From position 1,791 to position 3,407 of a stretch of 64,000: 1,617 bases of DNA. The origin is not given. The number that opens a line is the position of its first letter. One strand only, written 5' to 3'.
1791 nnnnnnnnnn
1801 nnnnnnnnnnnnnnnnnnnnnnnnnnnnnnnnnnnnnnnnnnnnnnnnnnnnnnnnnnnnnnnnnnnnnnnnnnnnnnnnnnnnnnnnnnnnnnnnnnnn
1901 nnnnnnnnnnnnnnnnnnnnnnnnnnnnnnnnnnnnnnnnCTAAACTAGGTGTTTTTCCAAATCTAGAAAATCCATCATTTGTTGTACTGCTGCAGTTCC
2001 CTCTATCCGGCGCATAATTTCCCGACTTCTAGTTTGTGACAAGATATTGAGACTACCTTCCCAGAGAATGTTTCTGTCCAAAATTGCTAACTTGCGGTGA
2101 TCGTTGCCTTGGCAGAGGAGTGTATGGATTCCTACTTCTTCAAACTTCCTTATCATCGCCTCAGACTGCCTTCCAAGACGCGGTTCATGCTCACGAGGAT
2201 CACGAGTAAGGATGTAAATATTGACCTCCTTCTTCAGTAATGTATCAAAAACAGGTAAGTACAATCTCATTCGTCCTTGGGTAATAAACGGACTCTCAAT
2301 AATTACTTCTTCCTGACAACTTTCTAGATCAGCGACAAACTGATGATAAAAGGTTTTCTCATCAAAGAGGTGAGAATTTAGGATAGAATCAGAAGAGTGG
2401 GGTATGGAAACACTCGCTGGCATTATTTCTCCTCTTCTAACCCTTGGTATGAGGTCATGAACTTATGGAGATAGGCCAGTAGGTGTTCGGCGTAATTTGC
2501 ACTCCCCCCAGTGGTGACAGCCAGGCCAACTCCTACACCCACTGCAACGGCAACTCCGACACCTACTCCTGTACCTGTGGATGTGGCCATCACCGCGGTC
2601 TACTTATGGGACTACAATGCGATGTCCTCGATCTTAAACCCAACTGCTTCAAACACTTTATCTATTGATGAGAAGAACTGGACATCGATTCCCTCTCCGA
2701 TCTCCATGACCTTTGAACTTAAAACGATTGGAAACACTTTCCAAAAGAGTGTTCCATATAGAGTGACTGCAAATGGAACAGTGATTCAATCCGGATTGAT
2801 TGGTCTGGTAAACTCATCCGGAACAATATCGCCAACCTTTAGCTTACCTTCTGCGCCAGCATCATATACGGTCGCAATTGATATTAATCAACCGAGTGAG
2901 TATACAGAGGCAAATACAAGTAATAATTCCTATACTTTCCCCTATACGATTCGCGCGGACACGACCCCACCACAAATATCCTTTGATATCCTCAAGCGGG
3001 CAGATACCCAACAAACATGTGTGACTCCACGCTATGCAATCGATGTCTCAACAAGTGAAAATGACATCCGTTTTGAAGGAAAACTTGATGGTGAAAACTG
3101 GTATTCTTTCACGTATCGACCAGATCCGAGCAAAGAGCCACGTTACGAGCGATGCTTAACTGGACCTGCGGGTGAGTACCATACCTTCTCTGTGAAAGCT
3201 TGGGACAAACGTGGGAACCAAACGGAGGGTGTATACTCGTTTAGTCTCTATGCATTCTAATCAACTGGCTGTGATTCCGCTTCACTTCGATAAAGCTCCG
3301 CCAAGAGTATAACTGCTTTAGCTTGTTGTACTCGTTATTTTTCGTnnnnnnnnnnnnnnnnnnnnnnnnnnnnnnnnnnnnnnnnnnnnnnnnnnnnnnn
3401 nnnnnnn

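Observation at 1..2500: AT-rich candidate defence module: CD-NTase/SMODS-like nucleotidyltransferase + small ORF + XRE regulator + convergent single-HKD PLD nuclease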

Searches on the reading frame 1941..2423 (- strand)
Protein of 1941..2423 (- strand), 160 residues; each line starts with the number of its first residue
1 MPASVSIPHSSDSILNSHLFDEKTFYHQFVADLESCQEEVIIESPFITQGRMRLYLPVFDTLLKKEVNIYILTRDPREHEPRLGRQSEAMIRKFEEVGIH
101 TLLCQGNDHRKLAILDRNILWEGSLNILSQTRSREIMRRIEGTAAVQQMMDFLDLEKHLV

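Call 5: search_protein_families(library=pfam, proteins=[window:1944-2423:-], max_evalue=1)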
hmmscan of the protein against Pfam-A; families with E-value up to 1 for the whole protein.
window:1944-2423:- (160 aa): 1 family
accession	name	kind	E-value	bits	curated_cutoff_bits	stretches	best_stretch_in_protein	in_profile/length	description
PF13091.12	PLDc_2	-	6.1e-09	36.3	27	1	31-151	3-126/132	PLD-like domain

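Call 6: search_protein_families(library=padloc, proteins=[window:1944-2423:-], max_evalue=1)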
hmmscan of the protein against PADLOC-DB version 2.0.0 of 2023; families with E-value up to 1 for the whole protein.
window:1944-2423:- (160 aa): 4 families
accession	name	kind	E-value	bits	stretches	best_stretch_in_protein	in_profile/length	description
PDLC03924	MkoC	-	1.1e-10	38.3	1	25-138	993-1109/1136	-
PDLC03922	MkoB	-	1.5e-05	22.4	1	33-151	320-440/610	-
PDLC02614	DrmC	-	0.00011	20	1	33-129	30-122/153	DrmC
PDLC02833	DpdD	-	0.0043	13.5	1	21-111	632-714/773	DpdD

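Call 7: search_protein_families(library=ncbifam, proteins=[window:1944-2423:-], max_evalue=1)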
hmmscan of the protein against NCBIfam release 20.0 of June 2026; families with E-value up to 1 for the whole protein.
window:1944-2423:- (160 aa): 0 families

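Call 9: find_encoding_contigs(protein=window:1941-2423:-, flank=10000, max_places=6)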
Protein window:1941-2423:- (160 aa): 1 contig read that carries it; 1 place shown.
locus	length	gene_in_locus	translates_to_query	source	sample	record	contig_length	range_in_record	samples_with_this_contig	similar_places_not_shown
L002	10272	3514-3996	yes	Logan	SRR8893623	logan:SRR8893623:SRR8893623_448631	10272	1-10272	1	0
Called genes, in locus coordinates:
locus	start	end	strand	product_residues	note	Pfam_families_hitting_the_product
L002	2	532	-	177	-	?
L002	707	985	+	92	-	-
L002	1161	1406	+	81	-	-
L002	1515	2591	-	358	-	PF04055:Radical_SAM (faint)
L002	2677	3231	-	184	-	-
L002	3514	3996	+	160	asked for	PF13091:PLDc_2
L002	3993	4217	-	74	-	PF13560:HTH_31 (weak), PF12844:HTH_19 (weak), PF01381:HTH_3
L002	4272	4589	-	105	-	-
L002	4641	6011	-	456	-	PF18144:SMODS, PF18134:AGS_C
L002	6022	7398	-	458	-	PF18145:SAVED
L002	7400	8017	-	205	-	PF01726:LexA_DNA_bind, PF00717:Peptidase_S24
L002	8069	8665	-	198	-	PF01551:Peptidase_M23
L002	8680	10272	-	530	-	?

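Call 21: find_homologous_proteins(query=window:1944-2423:-, max_evalue=0.00001)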
Query window:1944-2423:- (160 aa): 4364 proteins with E <= 0.00001 among 4379 candidates; the best 120 are listed.
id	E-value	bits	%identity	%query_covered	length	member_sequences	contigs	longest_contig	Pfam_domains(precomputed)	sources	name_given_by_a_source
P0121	2.2e-100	351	100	100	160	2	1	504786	PF13091.13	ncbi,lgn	-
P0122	5.0e-77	275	84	93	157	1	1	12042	PF13091.13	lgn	-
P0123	5.7e-57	210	66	93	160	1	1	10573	PF13091.13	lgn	-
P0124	3.6e-56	207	65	90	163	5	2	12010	PF13091.13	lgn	-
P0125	4.8e-56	207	61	99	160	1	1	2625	PF13091.13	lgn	-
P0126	7.1e-56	206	66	91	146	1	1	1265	PF13091.13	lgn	-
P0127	7.5e-56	206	62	94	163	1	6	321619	PF13091.13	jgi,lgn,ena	-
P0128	1.1e-55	206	64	94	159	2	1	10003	PF13091.13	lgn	-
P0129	6.9e-55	203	63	91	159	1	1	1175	PF13091.13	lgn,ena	-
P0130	7.8e-55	203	61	98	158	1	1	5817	PF13091.13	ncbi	-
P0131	3.4e-54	201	63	91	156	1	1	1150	PF13091.13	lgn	-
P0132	5.4e-54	200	63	91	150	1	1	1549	PF13091.13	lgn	-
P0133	7.4e-54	200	61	95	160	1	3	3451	PF13091.13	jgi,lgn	-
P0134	2.3e-53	198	61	91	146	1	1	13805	PF13091.13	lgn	-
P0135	2.9e-53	198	60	93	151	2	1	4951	PF13091.13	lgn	-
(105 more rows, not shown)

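Call 23: find_related_loci(query=A1, collection=genome_contigs, flank=6000)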
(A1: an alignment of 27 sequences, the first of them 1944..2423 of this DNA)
Query A1 (160 aa) in genome_contigs; peptide patterns used: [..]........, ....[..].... (x = any residue, [..] = any of these).
505 stretches matched a pattern; 448 encode a relative of the query (tblastn E <= 1e-3); the best 80 are kept; 80 distinct loci.
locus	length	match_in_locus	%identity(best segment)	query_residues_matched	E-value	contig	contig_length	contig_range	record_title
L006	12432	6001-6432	63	12-155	1e-60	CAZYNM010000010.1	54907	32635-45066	MAG TPA_asm: uncultured Pseudomonadales bacterium isolate SRP292972_co1_113 genome assembly, contig: NODE_388_length_549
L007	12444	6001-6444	64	10-157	3e-59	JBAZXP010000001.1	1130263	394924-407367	MAG: Microgenomates group bacterium isolate SO_2017_GW1_59 NODE_11_length_1130263_cov_5.408407_OW334_2017, whole genome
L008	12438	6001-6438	62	14-159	1e-58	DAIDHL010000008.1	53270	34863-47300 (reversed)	MAG TPA_asm: Candidatus Levyibacteriota bacterium isolate clean344 NODE_8_length_53270_cov_5.478127, whole genome shotgu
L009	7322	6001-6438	62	14-159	3e-58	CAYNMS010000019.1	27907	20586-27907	MAG TPA_asm: uncultured Pseudomonadales bacterium isolate SRP239054_co1_52 genome assembly, contig: NODE_1111_length_279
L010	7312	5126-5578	60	8-159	3e-58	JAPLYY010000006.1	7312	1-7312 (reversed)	MAG: Candidatus Shapirobacteria bacterium isolate LacPavin_0920_WC90_MAG_39_8 LacPavin_0920_WC90_scaffold_704357, whole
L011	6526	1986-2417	63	16-159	1e-57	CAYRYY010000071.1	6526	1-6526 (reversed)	MAG TPA_asm: uncultured Gammaproteobacteria bacterium isolate SRP286056_co1_491 genome assembly, contig: NODE_16536_leng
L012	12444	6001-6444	61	12-159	2e-57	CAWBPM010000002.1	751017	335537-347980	MAG: Candidatus Levybacteria bacterium isolate MFD01476.bin.1.72 genome assembly, contig: contig_44254, whole genome sho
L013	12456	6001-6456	57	8-159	4e-57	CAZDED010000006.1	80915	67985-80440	MAG TPA_asm: uncultured Gammaproteobacteria bacterium isolate SRP278252_co2_138 genome assembly, contig: NODE_432_length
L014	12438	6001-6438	61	14-159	4e-57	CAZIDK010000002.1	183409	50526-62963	MAG TPA_asm: uncultured Gammaproteobacteria bacterium isolate SRP302447_co4_23 genome assembly, contig: NODE_260_length_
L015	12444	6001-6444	59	10-157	4e-57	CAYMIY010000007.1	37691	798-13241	MAG TPA_asm: uncultured Gammaproteobacteria bacterium isolate SRP342105_co1_157 genome assembly, contig: NODE_1365_lengt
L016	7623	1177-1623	62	11-159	4e-57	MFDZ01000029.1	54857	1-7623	MAG: Candidatus Daviesbacteria bacterium RIFCSPLOWO2_02_FULL_41_8 rifcsplowo2_02_scaffold_2075, whole genome shotgun seq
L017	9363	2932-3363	60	16-159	5e-57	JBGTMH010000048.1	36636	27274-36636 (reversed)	MAG: Patescibacteria group bacterium isolate JTS-RE358 k141_3388625, whole genome shotgun sequence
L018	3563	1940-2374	59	15-159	3e-57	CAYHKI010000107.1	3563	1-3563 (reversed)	MAG TPA_asm: uncultured Gammaproteobacteria bacterium isolate ERP119705_co13_618 genome assembly, contig: NODE_34298_len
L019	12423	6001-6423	62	15-155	1e-56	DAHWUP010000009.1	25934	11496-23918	MAG TPA_asm: Candidatus Levyibacteriota bacterium isolate clean1537 NODE_9_length_25934_cov_7.549484, whole genome shotg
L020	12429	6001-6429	63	17-159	1e-56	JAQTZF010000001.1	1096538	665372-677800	MAG: Candidatus Daviesbacteria bacterium isolate STC_54 NODE_2_length_1096538_cov_10.617223_Sandtown_C, whole genome sho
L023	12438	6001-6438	60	14-159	1e-56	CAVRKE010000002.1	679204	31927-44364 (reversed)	MAG: Candidatus Levybacteria bacterium isolate MFD01476.bin.1.95 genome assembly, contig: contig_6007, whole genome shot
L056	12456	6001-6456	57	8-159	3e-54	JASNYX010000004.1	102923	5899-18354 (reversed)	MAG: Patescibacteria group bacterium isolate PATE-7 HKU-EGSB-PATE-7_4, whole genome shotgun sequence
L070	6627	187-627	58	13-159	8e-54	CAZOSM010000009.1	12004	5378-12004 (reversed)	MAG TPA_asm: uncultured Gammaproteobacteria bacterium isolate SRP144015_co1_109 genome assembly, contig: NODE_2469_lengt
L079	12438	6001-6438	58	14-159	5e-53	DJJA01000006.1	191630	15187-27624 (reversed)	MAG TPA_asm: Candidatus Gottesmanbacteria bacterium UBA6580 UBA6580_contig_121, whole genome shotgun sequence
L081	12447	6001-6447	57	11-159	8e-53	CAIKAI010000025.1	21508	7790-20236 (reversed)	Candidatus Shapirobacteria bacterium isolate AlinenLipids_bin-9586 genome assembly, contig: bin-9586:025/184, whole geno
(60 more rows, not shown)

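Call 30: search_solved_structures(query=A1, max_evalue=1)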
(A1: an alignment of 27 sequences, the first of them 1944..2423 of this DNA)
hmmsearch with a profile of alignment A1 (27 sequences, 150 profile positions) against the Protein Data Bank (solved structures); distinct sequences matched with E-value up to 1: 3.
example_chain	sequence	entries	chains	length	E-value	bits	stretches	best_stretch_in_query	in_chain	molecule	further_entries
4ggj_A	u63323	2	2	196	0.003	20.6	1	82-134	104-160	Mitochondrial cardiolipin hydrolase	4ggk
9lkx_K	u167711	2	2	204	0.016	18.2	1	82-123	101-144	Mitochondrial cardiolipin hydrolase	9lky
4a5z_A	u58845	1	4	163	0.59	13.1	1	19-63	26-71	MIT DOMAIN-CONTAINING PROTEIN 1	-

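Call 64: predict_structure(alignment_id=A1)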
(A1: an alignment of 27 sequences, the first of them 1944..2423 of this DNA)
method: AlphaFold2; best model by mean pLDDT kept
length: 160 residues; sequences in the alignment: 27
mean_pLDDT: 89.0   pTM: 0.83
mean pLDDT of the five models: 89.0, 88.4, 88.0, 87.8, 83.6
residues with pLDDT >= 90: 111; 70-90: 29; 50-70: 20; < 50: 0
segments of 3 or more residues with pLDDT < 50: none
pLDDT, mean of each block of 10 residues (from residue 1): 56 77 94 98 93 94 98 92 94 96 81 97 91 83 94 87
secondary structure, 60 per line:
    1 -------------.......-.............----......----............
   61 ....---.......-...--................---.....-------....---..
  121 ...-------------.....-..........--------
elements in order: E17-20 H22-34 E39-44 H49-64 E68-74 H81-96 E100-104 E112-115 E119-123 E137-141 H143-152

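Call 67: fold_search(model_id=the predicted structure, library=pdb)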
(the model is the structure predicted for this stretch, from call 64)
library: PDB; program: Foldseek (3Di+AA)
matches with E <= 10: 914; with E <= 0.001: 119
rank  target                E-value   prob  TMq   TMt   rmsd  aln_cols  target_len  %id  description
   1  6ehi_D                4.4e-09  1.00  0.64  0.64   4.0       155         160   18  NucT from Helicobacter pylori (released 2018-01-17)
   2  6ehi_B                6.8e-09  1.00  0.65  0.65   3.9       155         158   17  NucT from Helicobacter pylori (released 2018-01-17)
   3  6ehi_A                8.8e-09  1.00  0.67  0.68   3.7       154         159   18  NucT from Helicobacter pylori (released 2018-01-17)
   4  4ggj                  4.8e-08  1.00  0.62  0.60   3.0       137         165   20  Crystal structure of Zucchini from mouse (mZuc / PLD6 / MitoPLD) (released 2012-10-10)
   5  4ggk                  5.5e-08  1.00  0.62  0.61   4.6       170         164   16  Crystal structure of Zucchini from mouse (mZuc / PLD6 / MitoPLD) bound to tungstate (released 2012-10-10)
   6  1byr                  1.7e-07  1.00  0.65  0.68   3.0       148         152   14  CRYSTAL STRUCTURE OF A PHOSPHOLIPASE D FAMILY MEMBER, NUC FROM SALMONELLA TYPHIMURIUM (released 1999-10-19)
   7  5qhm                  2.8e-07  1.00  0.53  0.52   4.7       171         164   12  PanDDA analysis group deposition of models with modelled events (e.g. bound ligands) -- Crystal Structure of human FAM83 (released 2018-12-19)
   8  9vbg_A                5.0e-07  1.00  0.64  0.26   3.4       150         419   16  Cryo-EM structure of human PLD3 apo form (released 2025-12-24)
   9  6u8z                  5.3e-07  1.00  0.65  0.20   4.7       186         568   16  Crystal Structure of Catalytic Domain of Human Phospholipase D1 (released 2020-03-18)
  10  6ohr_D                7.8e-07  1.00  0.64  0.20   5.9       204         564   15  Structure of compound 5 bound human Phospholipase D1 catalytic domain (released 2020-02-19)
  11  6ohr_C                1.1e-06  1.00  0.64  0.19   5.3       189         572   15  Structure of compound 5 bound human Phospholipase D1 catalytic domain (released 2020-02-19)
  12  9vbj_A                1.1e-06  1.00  0.60  0.25   3.7       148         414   18  Cryo-EM structure of human PLD4 apo form (released 2025-12-24)
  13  6ohr_F                1.1e-06  1.00  0.61  0.20   5.7       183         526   15  Structure of compound 5 bound human Phospholipase D1 catalytic domain (released 2020-02-19)
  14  6ohr_A                1.1e-06  1.00  0.62  0.19   5.4       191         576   15  Structure of compound 5 bound human Phospholipase D1 catalytic domain (released 2020-02-19)
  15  5lzk_A                1.1e-06  1.00  0.59  0.57   4.0       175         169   12  Structure of the domain of unknown function DUF1669 from human FAM83B (released 2016-10-26)
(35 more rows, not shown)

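Call 75: search_protein_families(library=pfam, proteins=[L079:9249-10220:-, L079:8739-9242:-, L079:7804-8733:-, L079:7088-7804:-, L056:7872-8882:+, L056:9410-10315:+, L056:10275-11063:+, L081:1991-2626:+, L081:2825-5092:-], max_evalue=0.001)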
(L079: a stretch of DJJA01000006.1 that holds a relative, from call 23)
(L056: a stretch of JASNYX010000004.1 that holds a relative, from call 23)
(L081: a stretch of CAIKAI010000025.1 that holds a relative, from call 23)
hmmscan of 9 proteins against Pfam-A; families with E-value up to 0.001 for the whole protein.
L079:9249-10220:- (324 aa): 3 families
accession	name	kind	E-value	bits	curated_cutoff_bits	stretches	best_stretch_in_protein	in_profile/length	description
PF18144.7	SMODS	-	8.2e-08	33.1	26.5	1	10-143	6-136/164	Second Messenger Oligonucleotide or Dinucleotide Synthetase domain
PF10421.14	OAS1_C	-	2e-06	28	19.9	1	173-315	37-184/188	2'-5'-oligoadenylate synthetase 1, domain 2, C-terminus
PF01909.29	NTP_transf_2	-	0.00027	21.7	21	0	53-93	15-55/93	Nucleotidyltransferase domain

L079:8739-9242:- (168 aa): 1 family
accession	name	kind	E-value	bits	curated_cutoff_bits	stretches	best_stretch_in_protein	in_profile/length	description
PF18138.6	bacHORMA_1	-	1.5e-44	152.2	35.6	1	1-165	1-168/169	Bacterial HORMA domain family 1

L079:7804-8733:- (310 aa): 3 families
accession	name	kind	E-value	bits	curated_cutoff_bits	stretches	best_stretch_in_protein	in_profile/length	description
PF00004.35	AAA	-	5e-20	72.7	21.2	1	74-220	2-130/131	ATPase family associated with various cellular activities (AAA)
PF05729.18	NACHT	-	7.6e-05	23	26.7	1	74-234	4-163/167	NACHT domain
PF13401.12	AAA_22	-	8.8e-05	23.3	27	1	72-162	7-97/130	AAA domain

L079:7088-7804:- (239 aa): 1 family
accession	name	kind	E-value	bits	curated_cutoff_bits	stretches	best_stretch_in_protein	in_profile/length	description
PF20247.3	DUF6602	-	1.6e-27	95.9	27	1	26-125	6-104/104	Domain of unknown function (DUF6602)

L056:7872-8882:+ (337 aa): 2 families
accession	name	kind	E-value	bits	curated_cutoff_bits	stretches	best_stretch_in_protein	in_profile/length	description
PF18144.7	SMODS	-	1.4e-07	32.3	26.5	1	29-159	14-140/164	Second Messenger Oligonucleotide or Dinucleotide Synthetase domain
PF21654.3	DncV-like_NTFase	-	0.00077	20.8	24.9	0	70-140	8-86/90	Cyclic GMP-AMP synthase DncV-like, nucleotidyltransferase domain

L056:9410-10315:+ (302 aa): 3 families
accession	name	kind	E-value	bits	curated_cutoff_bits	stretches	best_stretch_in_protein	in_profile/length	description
PF00004.35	AAA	-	5e-20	72.7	21.2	1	73-215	2-130/131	ATPase family associated with various cellular activities (AAA)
PF13401.12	AAA_22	-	3.4e-05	24.6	27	1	71-158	7-98/130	AAA domain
PF05729.18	NACHT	-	0.00068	19.9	26.7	0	73-198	4-133/167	NACHT domain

L056:10275-11063:+ (263 aa): 1 family
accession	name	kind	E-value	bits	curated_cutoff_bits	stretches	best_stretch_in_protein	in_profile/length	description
PF23400.1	CARF_Card1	-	1e-06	29.2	24.6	1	154-250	24-116/146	Card1 CARF domain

L081:1991-2626:+ (212 aa): 1 family
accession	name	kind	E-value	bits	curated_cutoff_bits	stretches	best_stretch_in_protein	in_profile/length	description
PF00590.25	TP_methylase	-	5.6e-28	98.8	27.8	1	1-197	1-205/212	Tetrapyrrole (Corrin/Porphyrin) Methylases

L081:2825-5092:- (756 aa): 3 families
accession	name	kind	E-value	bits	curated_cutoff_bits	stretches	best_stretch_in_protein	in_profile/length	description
PF01326.24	PPDK_N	-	4.1e-111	371.8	27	1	17-324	2-316/328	Pyruvate phosphate dikinase, AMP/ATP-binding domain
PF02896.24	PEP-utilizers_C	-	8.7e-65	219.2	22.8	1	464-748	18-289/293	PEP-utilising enzyme, PEP-binding domain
PF00391.29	PEP-utilizers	-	7.6e-29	99.6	23.1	1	366-436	2-72/72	PEP-utilising enzyme, mobile domain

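Call 84: search_protein_families(library=padloc, alignment_id=A6, max_evalue=0.00001)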
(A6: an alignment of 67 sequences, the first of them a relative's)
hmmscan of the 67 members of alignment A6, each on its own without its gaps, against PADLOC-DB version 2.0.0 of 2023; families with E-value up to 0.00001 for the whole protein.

A. member 1, L006:7210-8577:- (456 aa): 0 families

B. families by the number of members that match (of 67 scanned): 426 families (the first 25 are shown)
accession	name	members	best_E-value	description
PDLC00773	Cyclase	6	2e-19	oligonucleotide-cyclase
PDLC00822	Cyclase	6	2e-15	oligonucleotide-cyclase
PDLC00809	Cyclase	6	2.5e-14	oligonucleotide-cyclase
PDLC00823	Cyclase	5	2.7e-28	oligonucleotide-cyclase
PDLC00803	Cyclase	5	4.3e-27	oligonucleotide-cyclase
PDLC00810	Cyclase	5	1.9e-18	oligonucleotide-cyclase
PDLC00808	Cyclase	4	3.6e-125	oligonucleotide-cyclase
PDLC00801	Cyclase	4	3.9e-122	oligonucleotide-cyclase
PDLC00796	Cyclase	4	1.1e-20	oligonucleotide-cyclase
PDLC00798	Cyclase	4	3.1e-12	oligonucleotide-cyclase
PDLC00914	TRIP13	3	3.5e-121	TRIP13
PDLC00788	Cyclase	3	5.2e-100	oligonucleotide-cyclase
PDLC00794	Cyclase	3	2.4e-86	oligonucleotide-cyclase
PDLC02196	IetA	3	1.6e-82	-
PDLC02195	IetA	3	9.4e-76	-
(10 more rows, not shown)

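Call 88: find_related_loci(query=A1, collection=viral_contigs, flank=5000)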
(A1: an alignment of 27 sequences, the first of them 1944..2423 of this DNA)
Query A1 (160 aa) in viral_contigs; peptide patterns used: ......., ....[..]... (x = any residue, [..] = any of these).
48 stretches matched a pattern, but none encodes a relative of the query by tblastn (E <= 1e-3).

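Call 89: search_dna_similar(query=window:1944-2423:-, collection=plasmids, mode=protein, max_evalue=0.001, max_rows=15)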
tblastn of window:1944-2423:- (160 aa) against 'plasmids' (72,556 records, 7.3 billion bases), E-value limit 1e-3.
No match.

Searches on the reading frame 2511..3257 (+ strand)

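Call 5: search_protein_families(library=pfam, proteins=[window:2511-3257:+], max_evalue=1)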
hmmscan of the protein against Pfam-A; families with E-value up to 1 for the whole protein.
window:2511-3257:+ (249 aa): 3 families
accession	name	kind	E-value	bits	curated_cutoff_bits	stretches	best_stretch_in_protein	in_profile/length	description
PF07705.17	CARDB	-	0.0012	19.4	22.7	1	61-142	18-100/101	CARDB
PF13750.12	Big_3_3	-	0.047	13.8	27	0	220-245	120-145/157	Bacterial Ig-like domain (group 3)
PF15418.12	DUF4625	-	0.16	12.7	27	1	218-244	103-128/131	Domain of unknown function (DUF4625)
